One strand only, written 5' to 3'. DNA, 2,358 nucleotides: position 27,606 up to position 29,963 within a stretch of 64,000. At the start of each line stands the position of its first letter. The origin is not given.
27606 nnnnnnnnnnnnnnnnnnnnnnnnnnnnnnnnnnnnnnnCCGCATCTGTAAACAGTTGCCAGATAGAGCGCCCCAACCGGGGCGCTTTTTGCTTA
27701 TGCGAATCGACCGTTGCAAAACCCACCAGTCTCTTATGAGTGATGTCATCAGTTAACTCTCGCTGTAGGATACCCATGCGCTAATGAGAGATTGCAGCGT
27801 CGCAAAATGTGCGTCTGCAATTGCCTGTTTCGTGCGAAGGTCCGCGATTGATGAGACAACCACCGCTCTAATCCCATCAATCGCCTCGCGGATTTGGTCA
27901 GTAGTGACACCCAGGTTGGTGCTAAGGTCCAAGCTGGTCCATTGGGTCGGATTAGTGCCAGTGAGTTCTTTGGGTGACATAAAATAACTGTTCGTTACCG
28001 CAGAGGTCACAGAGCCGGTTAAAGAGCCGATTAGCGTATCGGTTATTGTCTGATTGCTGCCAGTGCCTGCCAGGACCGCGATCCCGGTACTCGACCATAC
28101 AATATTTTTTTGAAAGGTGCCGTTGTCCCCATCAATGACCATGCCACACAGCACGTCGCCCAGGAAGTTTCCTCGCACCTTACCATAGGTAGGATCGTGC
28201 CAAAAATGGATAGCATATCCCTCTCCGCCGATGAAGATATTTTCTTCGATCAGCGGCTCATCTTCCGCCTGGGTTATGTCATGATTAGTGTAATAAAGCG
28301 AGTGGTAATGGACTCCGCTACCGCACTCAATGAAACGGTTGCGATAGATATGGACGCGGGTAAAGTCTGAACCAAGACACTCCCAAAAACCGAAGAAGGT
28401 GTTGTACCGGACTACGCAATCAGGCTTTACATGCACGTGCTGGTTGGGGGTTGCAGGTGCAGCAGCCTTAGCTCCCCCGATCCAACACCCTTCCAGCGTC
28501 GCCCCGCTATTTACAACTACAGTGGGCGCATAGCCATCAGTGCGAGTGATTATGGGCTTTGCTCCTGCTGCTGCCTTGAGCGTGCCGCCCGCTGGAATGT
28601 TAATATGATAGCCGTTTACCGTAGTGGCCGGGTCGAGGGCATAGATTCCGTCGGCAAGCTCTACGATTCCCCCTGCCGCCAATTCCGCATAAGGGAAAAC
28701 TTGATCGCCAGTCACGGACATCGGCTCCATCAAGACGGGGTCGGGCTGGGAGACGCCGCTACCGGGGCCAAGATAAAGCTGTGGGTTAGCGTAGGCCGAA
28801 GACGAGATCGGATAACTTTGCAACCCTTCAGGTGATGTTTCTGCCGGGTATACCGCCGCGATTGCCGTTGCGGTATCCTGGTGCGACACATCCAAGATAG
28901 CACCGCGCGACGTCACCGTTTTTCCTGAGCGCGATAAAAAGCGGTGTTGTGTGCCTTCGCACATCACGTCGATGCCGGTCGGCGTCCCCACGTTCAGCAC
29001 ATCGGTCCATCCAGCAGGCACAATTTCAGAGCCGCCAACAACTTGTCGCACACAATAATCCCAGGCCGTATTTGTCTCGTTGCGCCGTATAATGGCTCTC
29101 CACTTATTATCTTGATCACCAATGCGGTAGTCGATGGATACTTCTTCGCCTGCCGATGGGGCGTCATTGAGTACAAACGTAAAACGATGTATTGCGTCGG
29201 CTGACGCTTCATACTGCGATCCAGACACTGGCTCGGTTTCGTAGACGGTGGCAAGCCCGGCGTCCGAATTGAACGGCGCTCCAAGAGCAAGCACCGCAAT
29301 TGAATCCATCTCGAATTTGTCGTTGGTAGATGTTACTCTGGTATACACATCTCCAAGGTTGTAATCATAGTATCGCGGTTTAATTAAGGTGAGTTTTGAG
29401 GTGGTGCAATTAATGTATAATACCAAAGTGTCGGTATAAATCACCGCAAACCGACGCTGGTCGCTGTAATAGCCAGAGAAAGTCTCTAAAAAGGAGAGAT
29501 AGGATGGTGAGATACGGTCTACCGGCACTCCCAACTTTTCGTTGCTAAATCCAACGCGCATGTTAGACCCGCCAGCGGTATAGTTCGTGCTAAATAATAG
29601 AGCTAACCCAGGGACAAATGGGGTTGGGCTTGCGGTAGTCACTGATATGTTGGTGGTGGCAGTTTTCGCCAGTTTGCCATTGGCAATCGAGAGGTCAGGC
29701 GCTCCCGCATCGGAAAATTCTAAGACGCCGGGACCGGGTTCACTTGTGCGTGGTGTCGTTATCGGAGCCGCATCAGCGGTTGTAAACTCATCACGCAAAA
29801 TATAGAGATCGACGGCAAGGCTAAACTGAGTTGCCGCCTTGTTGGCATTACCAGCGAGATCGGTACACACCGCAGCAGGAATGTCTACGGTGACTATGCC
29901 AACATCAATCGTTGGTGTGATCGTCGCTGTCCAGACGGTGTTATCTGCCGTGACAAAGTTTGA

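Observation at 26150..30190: GC-rich 4-kb island inside the late operon: opposite-strand 4-ORF moron plus a beta-helix protein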

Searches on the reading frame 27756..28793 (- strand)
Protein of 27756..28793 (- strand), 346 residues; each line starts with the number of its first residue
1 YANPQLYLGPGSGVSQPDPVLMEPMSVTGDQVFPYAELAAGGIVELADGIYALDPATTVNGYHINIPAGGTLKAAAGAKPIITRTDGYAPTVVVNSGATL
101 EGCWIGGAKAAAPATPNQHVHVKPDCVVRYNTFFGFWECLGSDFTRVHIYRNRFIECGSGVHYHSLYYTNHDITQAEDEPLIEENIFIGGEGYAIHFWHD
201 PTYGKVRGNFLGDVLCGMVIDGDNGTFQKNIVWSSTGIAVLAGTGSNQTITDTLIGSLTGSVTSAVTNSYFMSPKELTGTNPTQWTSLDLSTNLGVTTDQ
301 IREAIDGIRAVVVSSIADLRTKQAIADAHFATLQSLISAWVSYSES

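Call 39: search_solved_structures(query=A1, max_evalue=1)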
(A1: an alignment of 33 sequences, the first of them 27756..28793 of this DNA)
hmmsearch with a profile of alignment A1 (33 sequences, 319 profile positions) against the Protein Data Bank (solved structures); distinct sequences matched with E-value up to 1: 7.
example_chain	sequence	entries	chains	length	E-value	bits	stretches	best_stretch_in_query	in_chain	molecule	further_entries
7o77_A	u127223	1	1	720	9e-06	28.5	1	7-86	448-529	Poly(Beta-D-mannuronate) lyase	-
7o7t_A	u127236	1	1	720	1.1e-05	28.3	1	7-86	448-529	Poly(Beta-D-mannuronate) lyase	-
1ofl_A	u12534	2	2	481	0.061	15.9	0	144-165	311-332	CHONDROITINASE B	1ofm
7dmk_A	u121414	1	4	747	0.062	15.9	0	170-250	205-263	BcAlyPL6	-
1dbg_A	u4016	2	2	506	0.066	15.8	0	144-165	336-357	CHONDROITINASE B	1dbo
7o78_A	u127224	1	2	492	0.13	14.8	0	9-56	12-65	Polysaccharide lyase from Pseudopedobacter saltans, Pedsa3807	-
6qps_A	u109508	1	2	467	0.38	13.3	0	145-248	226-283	Polysaccharide Lyase Family 6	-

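Call 46: predict_structure(alignment_id=A1)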
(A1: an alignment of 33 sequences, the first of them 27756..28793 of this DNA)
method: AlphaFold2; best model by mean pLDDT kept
length: 346 residues; sequences in the alignment: 33
mean_pLDDT: 91.9   pTM: 0.91
mean pLDDT of the five models: 91.9, 91.7, 91.4, 91.4, 90.4
residues with pLDDT >= 90: 288; 70-90: 35; 50-70: 10; < 50: 13
segments of 3 or more residues with pLDDT < 50: 1-13
pLDDT, mean of each block of 10 residues (from residue 1): 39 56 82 94 97 93 96 97 96 98 95 82 97 96 90 96 93 93 98 95 96 97 96 96 91 97 94 97 98 98 97 91 96 98 88
secondary structure, 60 per line:
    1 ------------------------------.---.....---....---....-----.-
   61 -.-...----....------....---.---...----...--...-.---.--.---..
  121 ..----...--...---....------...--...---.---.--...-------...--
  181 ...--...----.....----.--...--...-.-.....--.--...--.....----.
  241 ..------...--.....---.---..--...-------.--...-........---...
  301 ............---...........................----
elements in order: H35-39 E43-46 E50-53 E64-66 E71-74 E81-84 E92-94 E99-101 E104-106 E119-122 E127-129 E132-134 E138-141 E148-150 E153-155 E166-168 E181-183 E186-188 E193-197 E205-207 E210-212 E216-220 E226-228 E231-235 E240-242 E249-251 E254-258 E270-272 E283-285 H287-294 H298-312 H316-342

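Call 51: fold_search(model_id=the predicted structure, library=pdb)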
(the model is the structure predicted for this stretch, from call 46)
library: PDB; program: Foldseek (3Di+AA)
matches with E <= 10: 321; with E <= 0.001: 0
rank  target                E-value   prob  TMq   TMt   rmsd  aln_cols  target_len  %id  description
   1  8bwk_A                1.4e-03  0.99  0.32  0.18  10.6       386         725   10  Metagenomic derived PL6 alginate lyase (released 2023-12-20)
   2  6fls_A                3.0e-03  0.47  0.17  0.23  13.8       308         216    8  Pentapeptide repeat family protein from Clostridium botulinum (released 2018-08-15)
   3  8bwk_C                4.6e-03  0.93  0.28  0.16  11.5       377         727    9  Metagenomic derived PL6 alginate lyase (released 2023-12-20)
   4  2pyg_A                5.3e-03  0.97  0.34  0.32  10.4       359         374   12  Azotobacter vinelandii Mannuronan C-5 epimerase AlgE4 A-module (released 2008-05-27)
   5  6qps_A                6.1e-03  0.95  0.30  0.25  13.2       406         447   12  Structural characterization of a mannuronic acid specific polysaccharide family 6 lyase enzyme from human gut microbio (released 2019-09-25)
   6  6qi5_Q                7.0e-03  0.98  0.38  0.37  16.8       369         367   15  Near Atomic Structure of an Atadenovirus Shows a possible gene duplication event and Intergenera Variations in Cementi (released 2020-08-05)
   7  6qps_B                7.0e-03  0.96  0.29  0.25  11.7       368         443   11  Structural characterization of a mannuronic acid specific polysaccharide family 6 lyase enzyme from human gut microbio (released 2019-09-25)
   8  4xm3_A                9.0e-03  1.00  0.48  0.30   7.9       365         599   10  Tailspike protein mutant E372A of E. coli bacteriophage HK620 in complex with pentasaccharide (released 2016-01-27)
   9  1jrg_A                9.0e-03  0.94  0.30  0.30   8.9       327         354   11  Crystal Structure of the R3 form of Pectate Lyase A, Erwinia chrysanthemi (released 2002-06-19)
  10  3zpp                  9.0e-03  0.91  0.30  0.26  12.5       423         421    9  Structure of the Streptococcus pneumoniae surface protein and adhesin PfbA (released 2013-05-29)
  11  4xlh                  9.4e-03  1.00  0.48  0.30   7.0       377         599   10  Tailspike protein double mutant D339A/E372A of E. coli bacteriophage HK620 (released 2016-01-20)
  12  4xkw_A                1.1e-02  1.00  0.42  0.26   8.9       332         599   11  Tailspike protein mutant D339N of E. coli bacteriophage HK620 in complex with pentasaccharide (released 2016-01-20)
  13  4xkv                  1.1e-02  0.97  0.34  0.22  12.4       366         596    9  Tailspike protein mutant D339N of E. coli bacteriophage HK620 (released 2016-01-20)
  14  6fls_D                1.1e-02  0.23  0.15  0.20  14.4       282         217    7  Pentapeptide repeat family protein from Clostridium botulinum (released 2018-08-15)
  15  4xn0                  1.1e-02  1.00  0.45  0.27   9.0       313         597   10  Tailspike protein mutant E372A of E. coli bacteriophage HK620 (released 2016-01-27)
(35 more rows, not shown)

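Call 99: fold_search(model_id=the predicted structure, library=viral)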
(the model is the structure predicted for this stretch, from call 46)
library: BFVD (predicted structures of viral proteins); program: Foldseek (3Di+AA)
matches with E <= 10: 626; with E <= 0.001: 2
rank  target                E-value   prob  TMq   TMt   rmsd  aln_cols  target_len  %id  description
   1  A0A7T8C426            4.0e-04  1.00  0.30  0.20  11.2       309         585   15  (no name in the UniProt tables at hand)
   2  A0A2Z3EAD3            9.9e-04  0.97  0.26  0.17  11.2       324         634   13  (no name in the UniProt tables at hand)
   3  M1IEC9                1.7e-03  0.85  0.23  0.17  13.3       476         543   10  Putative tailspike, beta-helical glycoside [Bacillus phage Finn]
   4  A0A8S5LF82            1.9e-03  1.00  0.44  0.21   7.4       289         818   14  Spherulation-specific family 4 [Siphoviridae sp. ct3CA7]
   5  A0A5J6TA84            2.6e-03  0.94  0.27  0.21  12.1       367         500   12  Putative structural protein [Klebsiella phage vB_KpnP_fHeKpn01]
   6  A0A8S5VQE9            2.7e-03  0.85  0.28  0.12  18.9       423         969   12  (no name in the UniProt tables at hand)
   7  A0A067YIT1            3.2e-03  1.00  0.39  0.26   9.0       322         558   13  Rhamnogalacturonase A/B/Epimerase-like pectate lyase domain-containing protein [Vibrio phage AS51]
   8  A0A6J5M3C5            3.3e-03  0.98  0.34  0.20  11.6       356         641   13  Pectate lyase superfamily protein [uncultured Caudovirales phage]
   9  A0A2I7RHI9            3.5e-03  1.00  0.36  0.19   7.1       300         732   12  (no name in the UniProt tables at hand)
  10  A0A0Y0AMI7            4.2e-03  1.00  0.43  0.27  10.0       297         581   12  Uncharacterized protein [Bacillus phage Eldridge]
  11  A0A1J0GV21            5.3e-03  0.69  0.23  0.18  14.3       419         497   10  Pectate lyase superfamily protein domain-containing protein [Vibrio phage vB_VspP_pVa5]
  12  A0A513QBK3            6.5e-03  0.99  0.36  0.15  12.0       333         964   11  Uncharacterized protein [Shigella phage MK-13]
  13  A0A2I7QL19            7.1e-03  1.00  0.39  0.25   7.7       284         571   11  (no name in the UniProt tables at hand)
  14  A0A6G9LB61            8.2e-03  1.00  0.44  0.25   8.8       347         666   11  Tailspike [Salmonella phage bering]
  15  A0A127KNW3            8.7e-03  0.99  0.35  0.19  10.1       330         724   10  Bacteriophage T7 tail fibre protein-like N-terminal domain-containing protein [Pseudomonas phage YMC11/06/C171_PPU_BP]
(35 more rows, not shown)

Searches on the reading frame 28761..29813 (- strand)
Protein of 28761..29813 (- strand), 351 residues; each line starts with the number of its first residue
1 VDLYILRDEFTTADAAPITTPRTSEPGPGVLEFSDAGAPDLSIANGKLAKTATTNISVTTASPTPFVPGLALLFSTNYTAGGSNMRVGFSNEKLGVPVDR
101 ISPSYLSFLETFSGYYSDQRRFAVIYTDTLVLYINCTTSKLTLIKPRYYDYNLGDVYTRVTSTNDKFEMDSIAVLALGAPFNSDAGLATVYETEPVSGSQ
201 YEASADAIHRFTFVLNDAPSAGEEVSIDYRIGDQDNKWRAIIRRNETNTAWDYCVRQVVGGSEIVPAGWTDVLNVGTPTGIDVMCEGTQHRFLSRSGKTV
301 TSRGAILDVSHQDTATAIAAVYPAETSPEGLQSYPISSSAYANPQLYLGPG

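Call 40: search_solved_structures(query=A2, max_evalue=1)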
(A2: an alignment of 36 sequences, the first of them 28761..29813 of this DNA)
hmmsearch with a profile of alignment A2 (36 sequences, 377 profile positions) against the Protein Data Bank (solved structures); distinct sequences matched with E-value up to 1: 0.

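Call 54: predict_structure(alignment_id=A2)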
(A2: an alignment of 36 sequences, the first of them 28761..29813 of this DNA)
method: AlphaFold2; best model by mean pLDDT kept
length: 351 residues; sequences in the alignment: 36
mean_pLDDT: 86.6   pTM: 0.85
mean pLDDT of the five models: 86.6, 84.0, 84.0, 83.8, 83.3
residues with pLDDT >= 90: 220; 70-90: 83; 50-70: 27; < 50: 21
segments of 3 or more residues with pLDDT < 50: 98-107, 109-116
pLDDT, mean of each block of 10 residues (from residue 1): 83 92 93 75 92 81 89 83 73 59 46 51 91 92 80 72 82 93 95 98 98 95 98 98 94 98 96 96 96 91 93 94 97 97 79 40
secondary structure, 60 per line:
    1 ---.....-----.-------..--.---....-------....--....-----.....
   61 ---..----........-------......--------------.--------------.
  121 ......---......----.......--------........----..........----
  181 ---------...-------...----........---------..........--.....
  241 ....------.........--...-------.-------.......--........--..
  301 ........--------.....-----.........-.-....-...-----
elements in order: E4-8 E30-33 E41-44 E47-50 E56-60 E70-77 E85-90 E120-126 E130-135 E140-146 E155-162 E167-176 E190-192 E200-202 E207-214 E224-233 E236-244 E251-259 E262-264 E280-286 E289-296 E299-308 E317-321 E327-335 H339-342
